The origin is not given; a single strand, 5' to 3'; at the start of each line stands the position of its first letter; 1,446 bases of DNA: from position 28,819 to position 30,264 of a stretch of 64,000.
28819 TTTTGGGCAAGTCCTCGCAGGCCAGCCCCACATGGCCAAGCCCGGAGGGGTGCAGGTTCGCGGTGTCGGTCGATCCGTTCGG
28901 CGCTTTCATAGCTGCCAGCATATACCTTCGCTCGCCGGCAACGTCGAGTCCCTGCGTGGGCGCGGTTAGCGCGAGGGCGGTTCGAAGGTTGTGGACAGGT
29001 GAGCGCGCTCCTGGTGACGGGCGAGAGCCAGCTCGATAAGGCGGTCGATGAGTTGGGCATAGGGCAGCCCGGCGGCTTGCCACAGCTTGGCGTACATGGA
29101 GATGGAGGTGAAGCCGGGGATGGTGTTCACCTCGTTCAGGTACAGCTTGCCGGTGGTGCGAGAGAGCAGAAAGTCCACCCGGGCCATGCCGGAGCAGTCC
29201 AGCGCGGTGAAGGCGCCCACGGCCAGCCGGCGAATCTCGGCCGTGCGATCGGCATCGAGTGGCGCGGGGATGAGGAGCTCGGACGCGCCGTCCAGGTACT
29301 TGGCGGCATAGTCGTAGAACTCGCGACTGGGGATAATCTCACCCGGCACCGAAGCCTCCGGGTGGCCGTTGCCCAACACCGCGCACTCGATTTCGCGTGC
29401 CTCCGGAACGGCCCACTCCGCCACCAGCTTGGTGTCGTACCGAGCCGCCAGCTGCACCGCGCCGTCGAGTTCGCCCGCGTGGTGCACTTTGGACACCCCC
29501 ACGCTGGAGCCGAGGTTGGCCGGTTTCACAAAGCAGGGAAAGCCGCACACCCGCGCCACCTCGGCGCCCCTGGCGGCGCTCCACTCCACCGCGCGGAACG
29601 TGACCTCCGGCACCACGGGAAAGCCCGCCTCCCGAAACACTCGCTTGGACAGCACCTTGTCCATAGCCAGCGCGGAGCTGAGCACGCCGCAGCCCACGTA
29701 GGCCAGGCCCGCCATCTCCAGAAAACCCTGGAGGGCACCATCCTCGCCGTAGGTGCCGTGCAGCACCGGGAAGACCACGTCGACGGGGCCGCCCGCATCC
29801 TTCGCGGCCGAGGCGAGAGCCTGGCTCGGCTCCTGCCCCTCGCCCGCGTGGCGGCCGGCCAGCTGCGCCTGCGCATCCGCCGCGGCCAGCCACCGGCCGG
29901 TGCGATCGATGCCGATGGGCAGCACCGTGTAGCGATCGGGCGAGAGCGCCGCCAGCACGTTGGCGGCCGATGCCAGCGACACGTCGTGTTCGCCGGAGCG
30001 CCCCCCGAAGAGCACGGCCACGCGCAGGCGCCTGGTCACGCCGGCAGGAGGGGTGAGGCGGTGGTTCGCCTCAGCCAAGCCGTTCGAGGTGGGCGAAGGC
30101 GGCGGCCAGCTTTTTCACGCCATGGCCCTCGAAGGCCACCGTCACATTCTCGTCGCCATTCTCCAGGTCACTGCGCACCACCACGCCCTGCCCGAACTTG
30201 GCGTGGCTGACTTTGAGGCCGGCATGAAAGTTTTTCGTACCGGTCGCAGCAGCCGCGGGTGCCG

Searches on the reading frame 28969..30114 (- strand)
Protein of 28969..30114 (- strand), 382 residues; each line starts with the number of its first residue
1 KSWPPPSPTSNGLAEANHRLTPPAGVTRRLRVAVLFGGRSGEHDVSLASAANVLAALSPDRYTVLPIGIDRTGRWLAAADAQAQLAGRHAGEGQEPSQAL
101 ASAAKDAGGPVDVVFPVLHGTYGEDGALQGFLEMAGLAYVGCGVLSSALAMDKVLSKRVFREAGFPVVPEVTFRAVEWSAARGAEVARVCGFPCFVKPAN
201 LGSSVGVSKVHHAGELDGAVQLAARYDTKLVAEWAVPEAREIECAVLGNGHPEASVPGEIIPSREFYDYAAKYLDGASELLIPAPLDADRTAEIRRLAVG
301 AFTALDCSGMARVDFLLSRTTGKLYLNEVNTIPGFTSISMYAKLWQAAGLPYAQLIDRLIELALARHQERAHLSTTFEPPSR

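Call 41: search_protein_families(library=pfam, proteins=[window:28969-30114:-], max_evalue=0.00001)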
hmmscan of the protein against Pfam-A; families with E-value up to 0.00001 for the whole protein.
window:28969-30114:- (382 aa): 3 families
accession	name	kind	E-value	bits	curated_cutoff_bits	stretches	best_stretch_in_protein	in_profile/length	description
PF07478.18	Dala_Dala_lig_C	-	2.2e-68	230.2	24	1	160-361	2-204/204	D-ala D-ala ligase C-terminus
PF01820.27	Dala_Dala_lig_N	-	1.5e-35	122.8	34.6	1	31-142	1-121/121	D-ala D-ala ligase N-terminus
PF02786.22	CPSase_L_D2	-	1.9e-08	34.6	19.8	1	152-331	1-178/211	Carbamoyl-phosphate synthase L chain, ATP binding domain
